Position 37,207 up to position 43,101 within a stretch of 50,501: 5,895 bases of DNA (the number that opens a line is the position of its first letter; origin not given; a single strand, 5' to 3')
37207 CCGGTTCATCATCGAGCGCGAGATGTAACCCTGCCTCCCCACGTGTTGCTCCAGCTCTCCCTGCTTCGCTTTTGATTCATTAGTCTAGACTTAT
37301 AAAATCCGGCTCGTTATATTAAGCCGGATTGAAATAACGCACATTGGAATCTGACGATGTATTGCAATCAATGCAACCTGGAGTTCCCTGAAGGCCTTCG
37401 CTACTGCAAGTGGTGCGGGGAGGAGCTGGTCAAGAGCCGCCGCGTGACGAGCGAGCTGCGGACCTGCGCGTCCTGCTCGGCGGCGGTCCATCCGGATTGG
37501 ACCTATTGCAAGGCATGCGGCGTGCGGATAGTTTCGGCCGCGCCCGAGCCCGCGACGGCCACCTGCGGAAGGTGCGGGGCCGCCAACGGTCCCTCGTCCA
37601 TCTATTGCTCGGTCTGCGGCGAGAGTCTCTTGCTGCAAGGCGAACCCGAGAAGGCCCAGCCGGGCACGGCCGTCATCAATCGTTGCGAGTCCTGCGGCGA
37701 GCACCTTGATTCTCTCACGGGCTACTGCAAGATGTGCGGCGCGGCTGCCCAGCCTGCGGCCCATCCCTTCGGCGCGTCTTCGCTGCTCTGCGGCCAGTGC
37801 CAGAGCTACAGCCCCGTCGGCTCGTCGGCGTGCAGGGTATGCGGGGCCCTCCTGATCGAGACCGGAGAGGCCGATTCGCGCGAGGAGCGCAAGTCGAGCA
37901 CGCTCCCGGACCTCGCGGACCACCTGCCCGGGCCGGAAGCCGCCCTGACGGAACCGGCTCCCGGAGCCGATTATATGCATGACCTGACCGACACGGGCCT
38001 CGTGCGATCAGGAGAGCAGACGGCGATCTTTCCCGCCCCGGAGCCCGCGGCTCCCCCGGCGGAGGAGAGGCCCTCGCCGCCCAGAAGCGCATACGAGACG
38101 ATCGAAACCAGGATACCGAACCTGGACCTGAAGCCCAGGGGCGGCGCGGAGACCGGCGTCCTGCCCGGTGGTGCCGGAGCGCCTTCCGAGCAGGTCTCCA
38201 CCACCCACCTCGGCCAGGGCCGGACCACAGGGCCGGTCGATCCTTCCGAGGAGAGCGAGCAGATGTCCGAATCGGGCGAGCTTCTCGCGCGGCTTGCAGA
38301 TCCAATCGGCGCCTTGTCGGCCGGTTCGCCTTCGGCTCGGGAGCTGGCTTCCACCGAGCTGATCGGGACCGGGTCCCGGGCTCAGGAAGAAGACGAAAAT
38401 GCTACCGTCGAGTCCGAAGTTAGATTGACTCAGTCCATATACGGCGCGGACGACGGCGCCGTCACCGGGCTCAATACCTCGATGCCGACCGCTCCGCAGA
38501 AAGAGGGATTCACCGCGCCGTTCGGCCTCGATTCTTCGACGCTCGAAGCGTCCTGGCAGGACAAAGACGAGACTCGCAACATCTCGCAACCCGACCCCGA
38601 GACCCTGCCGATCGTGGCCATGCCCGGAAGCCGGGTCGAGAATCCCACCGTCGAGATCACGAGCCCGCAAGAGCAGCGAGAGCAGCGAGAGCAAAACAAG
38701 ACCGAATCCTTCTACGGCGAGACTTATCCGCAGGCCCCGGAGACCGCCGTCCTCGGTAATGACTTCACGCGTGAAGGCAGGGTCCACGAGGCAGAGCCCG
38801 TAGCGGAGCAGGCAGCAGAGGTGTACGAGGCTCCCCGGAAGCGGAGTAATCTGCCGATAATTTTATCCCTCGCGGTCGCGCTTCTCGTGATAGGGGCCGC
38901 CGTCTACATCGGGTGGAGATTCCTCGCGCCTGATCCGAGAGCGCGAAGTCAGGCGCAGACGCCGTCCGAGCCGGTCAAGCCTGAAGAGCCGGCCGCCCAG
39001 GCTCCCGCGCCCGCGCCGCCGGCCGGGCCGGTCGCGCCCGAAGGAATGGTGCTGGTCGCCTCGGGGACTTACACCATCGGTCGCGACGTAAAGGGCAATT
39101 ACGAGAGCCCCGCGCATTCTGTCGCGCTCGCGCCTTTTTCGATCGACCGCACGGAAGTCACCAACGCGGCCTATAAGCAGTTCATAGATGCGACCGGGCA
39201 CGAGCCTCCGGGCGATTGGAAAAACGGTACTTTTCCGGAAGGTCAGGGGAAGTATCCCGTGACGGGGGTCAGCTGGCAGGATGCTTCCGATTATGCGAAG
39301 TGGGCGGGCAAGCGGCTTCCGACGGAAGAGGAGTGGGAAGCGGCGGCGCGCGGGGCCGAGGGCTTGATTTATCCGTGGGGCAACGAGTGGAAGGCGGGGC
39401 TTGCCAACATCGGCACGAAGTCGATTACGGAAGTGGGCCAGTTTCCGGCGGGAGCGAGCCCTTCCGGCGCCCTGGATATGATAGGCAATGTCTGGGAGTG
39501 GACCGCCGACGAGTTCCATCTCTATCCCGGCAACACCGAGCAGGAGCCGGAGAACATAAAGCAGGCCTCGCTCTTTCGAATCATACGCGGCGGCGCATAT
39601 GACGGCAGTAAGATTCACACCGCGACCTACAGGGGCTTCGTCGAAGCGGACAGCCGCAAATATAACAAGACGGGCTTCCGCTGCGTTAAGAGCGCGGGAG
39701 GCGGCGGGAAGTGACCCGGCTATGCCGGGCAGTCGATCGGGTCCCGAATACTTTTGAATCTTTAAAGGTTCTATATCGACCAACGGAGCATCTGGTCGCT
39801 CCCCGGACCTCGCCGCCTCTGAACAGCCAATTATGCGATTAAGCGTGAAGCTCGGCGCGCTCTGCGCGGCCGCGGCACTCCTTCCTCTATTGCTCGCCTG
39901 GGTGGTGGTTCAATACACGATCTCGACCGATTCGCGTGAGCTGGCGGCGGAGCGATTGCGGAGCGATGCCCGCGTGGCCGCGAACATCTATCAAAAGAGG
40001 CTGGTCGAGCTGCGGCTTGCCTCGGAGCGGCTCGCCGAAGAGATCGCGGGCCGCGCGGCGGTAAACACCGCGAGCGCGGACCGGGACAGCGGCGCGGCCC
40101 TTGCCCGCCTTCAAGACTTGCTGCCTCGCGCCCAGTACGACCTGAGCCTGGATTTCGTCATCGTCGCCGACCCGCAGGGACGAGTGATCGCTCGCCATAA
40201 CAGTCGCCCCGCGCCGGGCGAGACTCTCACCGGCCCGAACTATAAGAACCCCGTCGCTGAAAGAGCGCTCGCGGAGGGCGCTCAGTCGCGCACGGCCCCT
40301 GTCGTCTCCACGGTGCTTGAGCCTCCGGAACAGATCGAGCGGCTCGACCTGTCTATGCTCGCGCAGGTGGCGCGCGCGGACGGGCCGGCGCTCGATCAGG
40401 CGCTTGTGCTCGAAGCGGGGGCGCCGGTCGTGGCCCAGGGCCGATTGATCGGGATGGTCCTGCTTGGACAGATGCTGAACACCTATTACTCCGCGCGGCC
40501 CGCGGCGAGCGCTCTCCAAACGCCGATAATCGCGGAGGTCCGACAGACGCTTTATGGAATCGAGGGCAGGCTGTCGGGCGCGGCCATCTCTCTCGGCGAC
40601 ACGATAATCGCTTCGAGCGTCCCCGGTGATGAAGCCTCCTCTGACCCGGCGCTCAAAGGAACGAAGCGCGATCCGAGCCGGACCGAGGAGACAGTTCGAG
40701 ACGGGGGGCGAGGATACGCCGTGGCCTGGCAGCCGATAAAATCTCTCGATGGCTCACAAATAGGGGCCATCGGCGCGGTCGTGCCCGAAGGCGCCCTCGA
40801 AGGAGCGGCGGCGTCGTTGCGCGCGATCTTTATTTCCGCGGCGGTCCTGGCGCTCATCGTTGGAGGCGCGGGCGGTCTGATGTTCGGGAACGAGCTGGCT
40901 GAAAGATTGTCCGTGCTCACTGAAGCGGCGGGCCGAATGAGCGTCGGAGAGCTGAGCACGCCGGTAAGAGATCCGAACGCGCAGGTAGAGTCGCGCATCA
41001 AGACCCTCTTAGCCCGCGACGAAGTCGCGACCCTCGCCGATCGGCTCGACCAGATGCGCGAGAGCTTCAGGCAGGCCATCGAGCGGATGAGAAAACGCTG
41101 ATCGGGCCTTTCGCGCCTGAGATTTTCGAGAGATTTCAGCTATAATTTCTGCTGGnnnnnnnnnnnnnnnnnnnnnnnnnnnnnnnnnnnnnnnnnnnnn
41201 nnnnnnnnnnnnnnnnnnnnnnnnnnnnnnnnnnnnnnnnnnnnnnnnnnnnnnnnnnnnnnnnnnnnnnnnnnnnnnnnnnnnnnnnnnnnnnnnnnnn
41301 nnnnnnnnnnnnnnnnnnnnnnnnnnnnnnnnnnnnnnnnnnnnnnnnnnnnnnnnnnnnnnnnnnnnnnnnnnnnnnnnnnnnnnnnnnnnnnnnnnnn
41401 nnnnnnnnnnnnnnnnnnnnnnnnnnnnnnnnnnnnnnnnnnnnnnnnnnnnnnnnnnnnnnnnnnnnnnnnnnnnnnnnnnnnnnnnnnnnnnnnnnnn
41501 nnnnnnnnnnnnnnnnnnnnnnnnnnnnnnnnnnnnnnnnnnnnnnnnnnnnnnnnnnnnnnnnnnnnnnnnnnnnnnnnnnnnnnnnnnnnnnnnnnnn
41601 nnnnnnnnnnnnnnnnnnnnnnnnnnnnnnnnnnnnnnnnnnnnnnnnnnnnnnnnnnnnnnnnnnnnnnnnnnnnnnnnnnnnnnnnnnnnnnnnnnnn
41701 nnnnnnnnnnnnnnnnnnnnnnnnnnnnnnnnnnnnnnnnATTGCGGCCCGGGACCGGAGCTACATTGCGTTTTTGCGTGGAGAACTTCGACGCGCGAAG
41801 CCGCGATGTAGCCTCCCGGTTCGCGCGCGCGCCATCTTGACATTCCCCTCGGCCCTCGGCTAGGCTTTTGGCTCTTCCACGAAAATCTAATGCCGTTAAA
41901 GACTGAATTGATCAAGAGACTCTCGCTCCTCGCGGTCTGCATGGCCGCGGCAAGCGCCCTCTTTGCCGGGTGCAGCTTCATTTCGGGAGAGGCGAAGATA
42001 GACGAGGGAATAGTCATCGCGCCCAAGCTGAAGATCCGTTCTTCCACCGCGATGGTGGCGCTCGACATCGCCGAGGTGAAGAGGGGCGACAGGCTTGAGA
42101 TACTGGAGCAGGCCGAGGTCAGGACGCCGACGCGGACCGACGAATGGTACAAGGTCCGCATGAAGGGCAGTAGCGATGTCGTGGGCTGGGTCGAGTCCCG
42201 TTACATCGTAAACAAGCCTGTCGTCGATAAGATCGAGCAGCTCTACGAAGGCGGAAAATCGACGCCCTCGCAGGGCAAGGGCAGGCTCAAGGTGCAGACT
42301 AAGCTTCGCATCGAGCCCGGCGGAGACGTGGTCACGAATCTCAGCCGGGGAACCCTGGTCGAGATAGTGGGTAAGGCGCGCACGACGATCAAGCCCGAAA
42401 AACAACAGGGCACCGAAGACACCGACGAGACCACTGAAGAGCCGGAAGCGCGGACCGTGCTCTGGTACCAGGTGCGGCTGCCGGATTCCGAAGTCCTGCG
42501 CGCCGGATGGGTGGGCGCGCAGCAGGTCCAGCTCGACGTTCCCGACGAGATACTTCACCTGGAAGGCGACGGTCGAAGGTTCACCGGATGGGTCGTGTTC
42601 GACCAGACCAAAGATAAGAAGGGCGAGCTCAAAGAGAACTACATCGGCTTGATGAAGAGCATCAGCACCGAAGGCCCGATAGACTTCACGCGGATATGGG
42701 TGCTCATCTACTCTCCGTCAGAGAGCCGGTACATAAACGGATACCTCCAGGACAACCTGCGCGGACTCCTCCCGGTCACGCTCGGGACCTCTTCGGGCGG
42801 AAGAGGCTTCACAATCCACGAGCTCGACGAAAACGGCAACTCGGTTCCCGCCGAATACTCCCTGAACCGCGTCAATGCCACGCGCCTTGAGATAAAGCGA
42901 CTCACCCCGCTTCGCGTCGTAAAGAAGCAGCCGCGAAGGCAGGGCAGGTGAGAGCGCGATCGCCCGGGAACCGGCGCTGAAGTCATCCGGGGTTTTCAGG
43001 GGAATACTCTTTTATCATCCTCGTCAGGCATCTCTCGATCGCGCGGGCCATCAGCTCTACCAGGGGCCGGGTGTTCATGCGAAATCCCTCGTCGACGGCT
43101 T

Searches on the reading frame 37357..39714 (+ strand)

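Call 33: search_protein_families(library=pfam, proteins=[window:37357-39714:+], max_evalue=0.0001)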
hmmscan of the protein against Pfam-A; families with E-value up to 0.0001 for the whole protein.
window:37357-39714:+ (785 aa): 2 families
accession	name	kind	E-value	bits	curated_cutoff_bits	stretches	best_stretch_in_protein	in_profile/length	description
PF03781.23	FGE-sulfatase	-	5.1e-52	177.5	23.3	1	562-778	3-255/255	Sulfatase-modifying factor enzyme 1-like domain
PF12773.13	DZR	-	3.7e-18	65.9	27.3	2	3-55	1-45/45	Double zinc ribbon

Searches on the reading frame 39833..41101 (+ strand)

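Call 3: search_protein_families(library=pfam, proteins=[window:39833-41101:+], max_evalue=0.01)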
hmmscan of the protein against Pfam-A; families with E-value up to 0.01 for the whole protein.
window:39833-41101:+ (422 aa): 4 families
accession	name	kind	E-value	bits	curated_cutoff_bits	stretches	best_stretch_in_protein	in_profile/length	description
PF17203.10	sCache_3_2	-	2.5e-08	34.6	28.4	1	63-152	13-93/140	Single cache domain 3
PF02743.24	dCache_1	-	0.00033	20.7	45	1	35-130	4-88/240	Cache domain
PF00672.30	HAMP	-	0.0012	19.5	25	1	355-413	6-52/53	HAMP domain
PF14827.12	dCache_3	-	0.0052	16.8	25.7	0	55-314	17-230/239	Double sensory domain of two-component sensor kinase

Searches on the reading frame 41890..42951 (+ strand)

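Call 3: search_protein_families(library=pfam, proteins=[window:41890-42951:+], max_evalue=0.01)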
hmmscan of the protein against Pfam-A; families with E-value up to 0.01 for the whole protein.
window:41890-42951:+ (353 aa): 1 family
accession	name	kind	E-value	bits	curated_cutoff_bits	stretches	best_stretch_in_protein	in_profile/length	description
PF08239.17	SH3_3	-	6e-08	33.2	27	1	57-106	13-53/54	Bacterial SH3 domain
